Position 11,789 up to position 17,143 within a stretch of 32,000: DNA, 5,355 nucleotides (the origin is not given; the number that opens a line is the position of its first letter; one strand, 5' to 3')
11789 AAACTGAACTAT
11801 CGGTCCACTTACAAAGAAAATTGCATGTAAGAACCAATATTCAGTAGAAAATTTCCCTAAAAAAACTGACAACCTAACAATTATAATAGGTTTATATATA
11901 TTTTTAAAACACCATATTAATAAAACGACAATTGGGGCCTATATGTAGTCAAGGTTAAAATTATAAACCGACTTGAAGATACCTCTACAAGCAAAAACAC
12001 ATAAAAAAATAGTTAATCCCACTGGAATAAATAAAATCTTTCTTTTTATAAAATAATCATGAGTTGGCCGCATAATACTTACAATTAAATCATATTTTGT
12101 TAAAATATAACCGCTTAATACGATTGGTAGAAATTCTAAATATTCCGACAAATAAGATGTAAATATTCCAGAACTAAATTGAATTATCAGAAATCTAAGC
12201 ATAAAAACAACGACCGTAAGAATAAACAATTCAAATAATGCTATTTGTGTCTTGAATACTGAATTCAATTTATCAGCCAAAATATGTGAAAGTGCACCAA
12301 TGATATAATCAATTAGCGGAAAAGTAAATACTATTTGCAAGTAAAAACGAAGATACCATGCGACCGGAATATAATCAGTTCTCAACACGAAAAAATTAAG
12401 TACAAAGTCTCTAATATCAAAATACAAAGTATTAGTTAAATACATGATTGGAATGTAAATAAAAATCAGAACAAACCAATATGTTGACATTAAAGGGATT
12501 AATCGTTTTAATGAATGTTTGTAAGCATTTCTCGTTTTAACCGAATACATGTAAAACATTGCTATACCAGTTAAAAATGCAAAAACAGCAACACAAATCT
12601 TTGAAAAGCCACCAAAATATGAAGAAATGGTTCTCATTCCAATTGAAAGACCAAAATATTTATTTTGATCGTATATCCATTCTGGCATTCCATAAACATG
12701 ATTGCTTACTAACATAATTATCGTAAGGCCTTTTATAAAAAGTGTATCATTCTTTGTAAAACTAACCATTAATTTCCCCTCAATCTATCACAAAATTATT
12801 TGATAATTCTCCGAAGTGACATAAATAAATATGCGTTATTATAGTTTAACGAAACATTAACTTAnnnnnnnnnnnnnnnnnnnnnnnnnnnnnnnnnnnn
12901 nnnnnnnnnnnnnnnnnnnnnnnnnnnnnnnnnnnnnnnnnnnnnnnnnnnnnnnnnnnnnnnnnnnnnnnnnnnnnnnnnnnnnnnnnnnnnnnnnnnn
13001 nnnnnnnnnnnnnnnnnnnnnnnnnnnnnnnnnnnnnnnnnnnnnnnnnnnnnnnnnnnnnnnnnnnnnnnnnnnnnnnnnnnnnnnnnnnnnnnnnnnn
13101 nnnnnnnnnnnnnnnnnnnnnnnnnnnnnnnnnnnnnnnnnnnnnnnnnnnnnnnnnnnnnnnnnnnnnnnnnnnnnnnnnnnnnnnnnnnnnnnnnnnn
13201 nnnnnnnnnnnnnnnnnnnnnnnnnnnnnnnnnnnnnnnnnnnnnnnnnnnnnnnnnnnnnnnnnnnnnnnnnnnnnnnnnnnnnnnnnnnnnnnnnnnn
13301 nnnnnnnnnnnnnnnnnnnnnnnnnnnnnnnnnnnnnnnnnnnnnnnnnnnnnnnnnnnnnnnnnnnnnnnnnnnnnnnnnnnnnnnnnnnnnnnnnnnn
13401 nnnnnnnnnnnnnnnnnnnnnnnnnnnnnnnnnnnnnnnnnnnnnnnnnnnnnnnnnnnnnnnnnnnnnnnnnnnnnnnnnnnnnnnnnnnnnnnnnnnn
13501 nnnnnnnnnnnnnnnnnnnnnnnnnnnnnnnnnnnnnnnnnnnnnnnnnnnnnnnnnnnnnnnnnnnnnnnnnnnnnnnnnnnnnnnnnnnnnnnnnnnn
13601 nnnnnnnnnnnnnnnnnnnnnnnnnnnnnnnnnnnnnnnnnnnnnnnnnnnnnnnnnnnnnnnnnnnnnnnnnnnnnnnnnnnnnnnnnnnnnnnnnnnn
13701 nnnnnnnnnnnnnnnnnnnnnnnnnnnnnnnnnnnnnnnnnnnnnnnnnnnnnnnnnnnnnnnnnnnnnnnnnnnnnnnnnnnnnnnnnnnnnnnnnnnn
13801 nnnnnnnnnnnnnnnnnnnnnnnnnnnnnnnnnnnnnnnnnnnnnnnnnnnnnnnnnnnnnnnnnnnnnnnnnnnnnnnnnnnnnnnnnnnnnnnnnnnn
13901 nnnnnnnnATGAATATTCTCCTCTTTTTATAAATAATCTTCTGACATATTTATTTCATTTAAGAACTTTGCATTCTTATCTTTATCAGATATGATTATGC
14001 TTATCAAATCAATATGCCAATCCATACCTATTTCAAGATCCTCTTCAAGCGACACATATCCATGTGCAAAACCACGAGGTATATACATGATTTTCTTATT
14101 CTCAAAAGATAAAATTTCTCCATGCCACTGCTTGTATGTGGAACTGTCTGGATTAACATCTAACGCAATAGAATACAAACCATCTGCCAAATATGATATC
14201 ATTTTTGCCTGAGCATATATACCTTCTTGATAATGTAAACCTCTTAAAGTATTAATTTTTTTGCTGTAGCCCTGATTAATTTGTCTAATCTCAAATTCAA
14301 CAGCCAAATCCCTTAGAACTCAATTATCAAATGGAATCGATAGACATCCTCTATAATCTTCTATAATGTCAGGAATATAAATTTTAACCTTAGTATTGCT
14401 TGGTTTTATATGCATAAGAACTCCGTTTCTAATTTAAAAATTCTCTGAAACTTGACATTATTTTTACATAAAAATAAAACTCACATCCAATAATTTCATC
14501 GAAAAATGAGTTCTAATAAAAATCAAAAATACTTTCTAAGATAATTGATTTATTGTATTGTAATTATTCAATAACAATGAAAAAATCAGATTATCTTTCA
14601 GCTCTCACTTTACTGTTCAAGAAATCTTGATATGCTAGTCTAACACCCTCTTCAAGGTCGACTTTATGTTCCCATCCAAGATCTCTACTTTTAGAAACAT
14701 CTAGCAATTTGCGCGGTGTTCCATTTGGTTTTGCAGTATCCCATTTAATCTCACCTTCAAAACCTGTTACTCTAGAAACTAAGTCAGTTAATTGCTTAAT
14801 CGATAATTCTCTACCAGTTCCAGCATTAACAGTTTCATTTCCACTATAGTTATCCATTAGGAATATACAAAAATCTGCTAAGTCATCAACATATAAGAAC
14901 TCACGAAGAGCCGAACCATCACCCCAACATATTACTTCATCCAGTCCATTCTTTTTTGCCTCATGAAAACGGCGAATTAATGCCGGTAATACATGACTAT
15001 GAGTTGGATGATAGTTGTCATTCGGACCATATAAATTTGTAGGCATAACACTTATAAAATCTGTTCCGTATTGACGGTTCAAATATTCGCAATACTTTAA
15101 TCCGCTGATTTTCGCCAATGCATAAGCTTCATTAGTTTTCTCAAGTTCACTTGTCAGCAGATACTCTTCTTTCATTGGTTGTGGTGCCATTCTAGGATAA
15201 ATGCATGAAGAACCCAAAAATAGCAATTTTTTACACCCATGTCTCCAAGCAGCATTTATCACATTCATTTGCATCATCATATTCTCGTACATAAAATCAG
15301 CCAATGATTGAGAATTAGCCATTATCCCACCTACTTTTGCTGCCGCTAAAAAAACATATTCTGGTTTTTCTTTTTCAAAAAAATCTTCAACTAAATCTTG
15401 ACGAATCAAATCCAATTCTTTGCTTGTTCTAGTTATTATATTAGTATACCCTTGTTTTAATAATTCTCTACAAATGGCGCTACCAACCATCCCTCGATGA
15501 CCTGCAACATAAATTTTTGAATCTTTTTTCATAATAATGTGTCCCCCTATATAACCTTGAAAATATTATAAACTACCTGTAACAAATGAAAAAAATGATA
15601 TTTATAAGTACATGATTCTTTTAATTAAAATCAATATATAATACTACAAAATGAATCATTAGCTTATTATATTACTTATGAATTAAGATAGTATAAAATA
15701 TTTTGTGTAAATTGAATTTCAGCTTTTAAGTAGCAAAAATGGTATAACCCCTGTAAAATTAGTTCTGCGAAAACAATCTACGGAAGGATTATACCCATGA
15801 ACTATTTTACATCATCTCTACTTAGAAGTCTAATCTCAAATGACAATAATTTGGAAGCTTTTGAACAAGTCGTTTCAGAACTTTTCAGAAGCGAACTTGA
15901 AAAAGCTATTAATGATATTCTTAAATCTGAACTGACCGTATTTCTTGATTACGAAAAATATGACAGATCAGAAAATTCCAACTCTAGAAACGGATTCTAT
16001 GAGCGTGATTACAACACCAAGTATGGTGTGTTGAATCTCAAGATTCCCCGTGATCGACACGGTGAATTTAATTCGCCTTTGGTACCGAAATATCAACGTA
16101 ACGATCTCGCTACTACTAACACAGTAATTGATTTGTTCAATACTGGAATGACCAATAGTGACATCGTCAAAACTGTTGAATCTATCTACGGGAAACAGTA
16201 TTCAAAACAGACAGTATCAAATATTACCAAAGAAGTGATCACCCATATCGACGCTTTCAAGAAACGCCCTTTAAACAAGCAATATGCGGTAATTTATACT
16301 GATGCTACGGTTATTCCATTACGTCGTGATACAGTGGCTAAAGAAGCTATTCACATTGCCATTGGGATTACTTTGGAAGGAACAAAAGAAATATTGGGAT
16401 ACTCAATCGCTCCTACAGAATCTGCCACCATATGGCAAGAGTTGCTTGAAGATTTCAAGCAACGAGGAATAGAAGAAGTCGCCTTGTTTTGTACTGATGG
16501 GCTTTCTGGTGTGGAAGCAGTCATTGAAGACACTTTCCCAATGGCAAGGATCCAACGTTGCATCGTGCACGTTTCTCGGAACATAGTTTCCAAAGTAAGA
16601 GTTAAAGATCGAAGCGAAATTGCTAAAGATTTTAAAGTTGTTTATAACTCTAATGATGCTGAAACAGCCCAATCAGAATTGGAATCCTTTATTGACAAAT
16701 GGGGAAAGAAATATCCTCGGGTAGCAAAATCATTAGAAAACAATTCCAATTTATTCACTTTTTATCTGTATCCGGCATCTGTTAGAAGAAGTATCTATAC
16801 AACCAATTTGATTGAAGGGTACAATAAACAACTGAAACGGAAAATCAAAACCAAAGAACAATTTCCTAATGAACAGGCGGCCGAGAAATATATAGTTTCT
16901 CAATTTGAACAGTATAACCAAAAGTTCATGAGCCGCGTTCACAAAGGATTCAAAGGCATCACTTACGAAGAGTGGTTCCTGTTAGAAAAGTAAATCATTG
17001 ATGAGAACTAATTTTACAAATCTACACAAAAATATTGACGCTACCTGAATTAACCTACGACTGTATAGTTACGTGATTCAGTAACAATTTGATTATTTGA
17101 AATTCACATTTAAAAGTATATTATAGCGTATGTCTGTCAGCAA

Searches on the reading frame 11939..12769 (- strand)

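Call 4: search_protein_families(library=pfam, proteins=[window:11939-12769:-])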
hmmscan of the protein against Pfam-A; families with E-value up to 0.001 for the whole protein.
window:11939-12769:- (276 aa): 1 family
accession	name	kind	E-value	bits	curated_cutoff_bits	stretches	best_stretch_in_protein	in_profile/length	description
PF01757.29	Acyl_transf_3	-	1.8e-09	37.6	31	1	12-265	7-230/326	Acyltransferase domain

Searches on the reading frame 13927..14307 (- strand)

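Call 4: search_protein_families(library=pfam, proteins=[window:13927-14307:-])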
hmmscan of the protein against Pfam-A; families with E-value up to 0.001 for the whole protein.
window:13927-14307:- (126 aa): 1 family
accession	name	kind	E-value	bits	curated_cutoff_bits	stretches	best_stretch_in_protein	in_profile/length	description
PF00908.23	dTDP_sugar_isom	-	8.9e-27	94.3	27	1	4-93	37-125/168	dTDP-4-dehydrorhamnose 3,5-epimerase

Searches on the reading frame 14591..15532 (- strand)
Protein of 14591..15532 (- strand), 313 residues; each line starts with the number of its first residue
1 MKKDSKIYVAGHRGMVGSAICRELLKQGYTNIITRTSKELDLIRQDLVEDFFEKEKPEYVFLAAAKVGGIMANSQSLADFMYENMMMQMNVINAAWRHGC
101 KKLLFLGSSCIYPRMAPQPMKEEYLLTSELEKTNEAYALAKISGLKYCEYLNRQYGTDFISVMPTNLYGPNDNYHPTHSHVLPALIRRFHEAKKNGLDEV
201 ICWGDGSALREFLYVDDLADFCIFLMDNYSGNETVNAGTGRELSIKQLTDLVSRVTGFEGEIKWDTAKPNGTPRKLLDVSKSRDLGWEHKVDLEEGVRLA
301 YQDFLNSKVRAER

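Call 17: search_protein_families(library=pfam, proteins=[window:14591-15532:-])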
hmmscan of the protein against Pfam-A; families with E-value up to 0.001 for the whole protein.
window:14591-15532:- (313 aa): 5 families
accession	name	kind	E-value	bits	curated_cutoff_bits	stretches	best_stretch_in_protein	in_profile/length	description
PF01370.27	Epimerase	-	4.6e-66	223.1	20.9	1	7-238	1-240/240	NAD dependent epimerase/dehydratase family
PF16363.11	GDP_Man_Dehyd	-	4.3e-18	66.3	27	1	40-298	59-330/332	GDP-mannose 4,6 dehydratase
PF04321.23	RmlD_sub_bind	-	6.8e-06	25.8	27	1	6-99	2-93/287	RmlD substrate binding domain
PF02719.21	Polysacc_synt_2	-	0.00015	21.5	20.2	0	43-106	64-126/293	Polysaccharide biosynthesis protein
PF13460.12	NAD_binding_10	-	0.00051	20.4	27.2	0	13-147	3-138/184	NAD(P)H-binding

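Call 59: search_solved_structures(query=window:14591-15532:-, max_evalue=1e-8, show_alignments=1)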
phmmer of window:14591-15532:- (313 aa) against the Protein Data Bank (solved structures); distinct sequences matched with E-value up to 1e-8: 47.
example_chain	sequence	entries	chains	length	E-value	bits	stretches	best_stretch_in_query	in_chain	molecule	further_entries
8du0_A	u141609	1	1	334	1.8e-109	368.8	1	5-307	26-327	GDP-L-fucose synthase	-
7ll6_A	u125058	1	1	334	2.5e-109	368.4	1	5-307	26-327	GDP-L-fucose synthase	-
1bsv_A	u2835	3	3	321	3.2e-105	354.9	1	5-309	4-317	PROTEIN (GDP-FUCOSE SYNTHETASE) | GDP-FUCOSE SYNTHETASE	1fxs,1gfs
1bws_A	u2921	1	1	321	6e-105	354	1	5-309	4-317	PROTEIN (GDP-4-KETO-6-DEOXY-D-MANNOSE EPIMERASE/REDUCTASE)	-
1e6u_A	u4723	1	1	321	6.9e-105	353.8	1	5-309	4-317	GDP-FUCOSE SYNTHETASE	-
1e7s_A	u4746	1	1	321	8.6e-105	353.5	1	5-309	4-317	GDP-FUCOSE SYNTHETASE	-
1e7q_A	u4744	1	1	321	9.6e-105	353.3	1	5-309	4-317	GDP-FUCOSE SYNTHETASE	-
1e7r_A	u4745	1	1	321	5.9e-104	350.7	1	5-309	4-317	GDP-FUCOSE SYNTHETASE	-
7anh_A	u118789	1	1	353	5.4e-93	314.7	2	1-193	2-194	GDP-L-fucose synthase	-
8ewu_A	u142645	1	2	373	5e-85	288.6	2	1-192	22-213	GDP-L-fucose synthase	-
7cxt_A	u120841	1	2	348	6.5e-78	265.2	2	1-193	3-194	GDP-L-fucose synthase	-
7m13_A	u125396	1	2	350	6.6e-78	265.2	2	1-193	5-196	GDP-L-fucose synthase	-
7anc_A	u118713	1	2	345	7.4e-78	265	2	1-193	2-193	GDP-L-fucose synthase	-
4b8w_A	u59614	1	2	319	1.2e-41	146.1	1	5-283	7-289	GDP-L-FUCOSE SYNTHASE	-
4b8z_A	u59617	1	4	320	1.3e-41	146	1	5-283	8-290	GDP-L-FUCOSE SYNTHASE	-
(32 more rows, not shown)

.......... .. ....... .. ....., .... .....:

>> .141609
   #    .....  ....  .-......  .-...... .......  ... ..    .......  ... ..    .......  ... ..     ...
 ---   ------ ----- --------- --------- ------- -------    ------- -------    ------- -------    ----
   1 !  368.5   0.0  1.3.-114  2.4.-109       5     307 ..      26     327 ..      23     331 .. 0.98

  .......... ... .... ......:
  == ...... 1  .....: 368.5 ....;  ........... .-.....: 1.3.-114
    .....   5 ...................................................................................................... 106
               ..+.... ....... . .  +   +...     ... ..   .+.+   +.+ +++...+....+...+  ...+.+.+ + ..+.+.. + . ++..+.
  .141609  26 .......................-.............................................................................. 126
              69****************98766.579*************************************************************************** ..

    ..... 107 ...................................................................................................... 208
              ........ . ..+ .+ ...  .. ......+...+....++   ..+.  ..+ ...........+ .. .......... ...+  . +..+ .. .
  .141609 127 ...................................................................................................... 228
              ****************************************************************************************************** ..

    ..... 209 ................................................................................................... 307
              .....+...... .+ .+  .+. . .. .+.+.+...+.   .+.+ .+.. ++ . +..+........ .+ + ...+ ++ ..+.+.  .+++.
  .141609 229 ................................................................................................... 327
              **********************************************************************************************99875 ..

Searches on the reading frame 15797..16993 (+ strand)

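Call 17: search_protein_families(library=pfam, proteins=[window:15797-16993:+])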
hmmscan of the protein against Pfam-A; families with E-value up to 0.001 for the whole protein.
window:15797-16993:+ (398 aa): 2 families
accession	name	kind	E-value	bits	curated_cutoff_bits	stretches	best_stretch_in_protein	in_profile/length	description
PF00872.24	Transposase_mut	-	3.4e-116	388.7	21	1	22-378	18-377/379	Transposase, Mutator family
PF10551.15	MULE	-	3.4e-07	31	27.6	1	188-262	20-99/99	MULE transposase domain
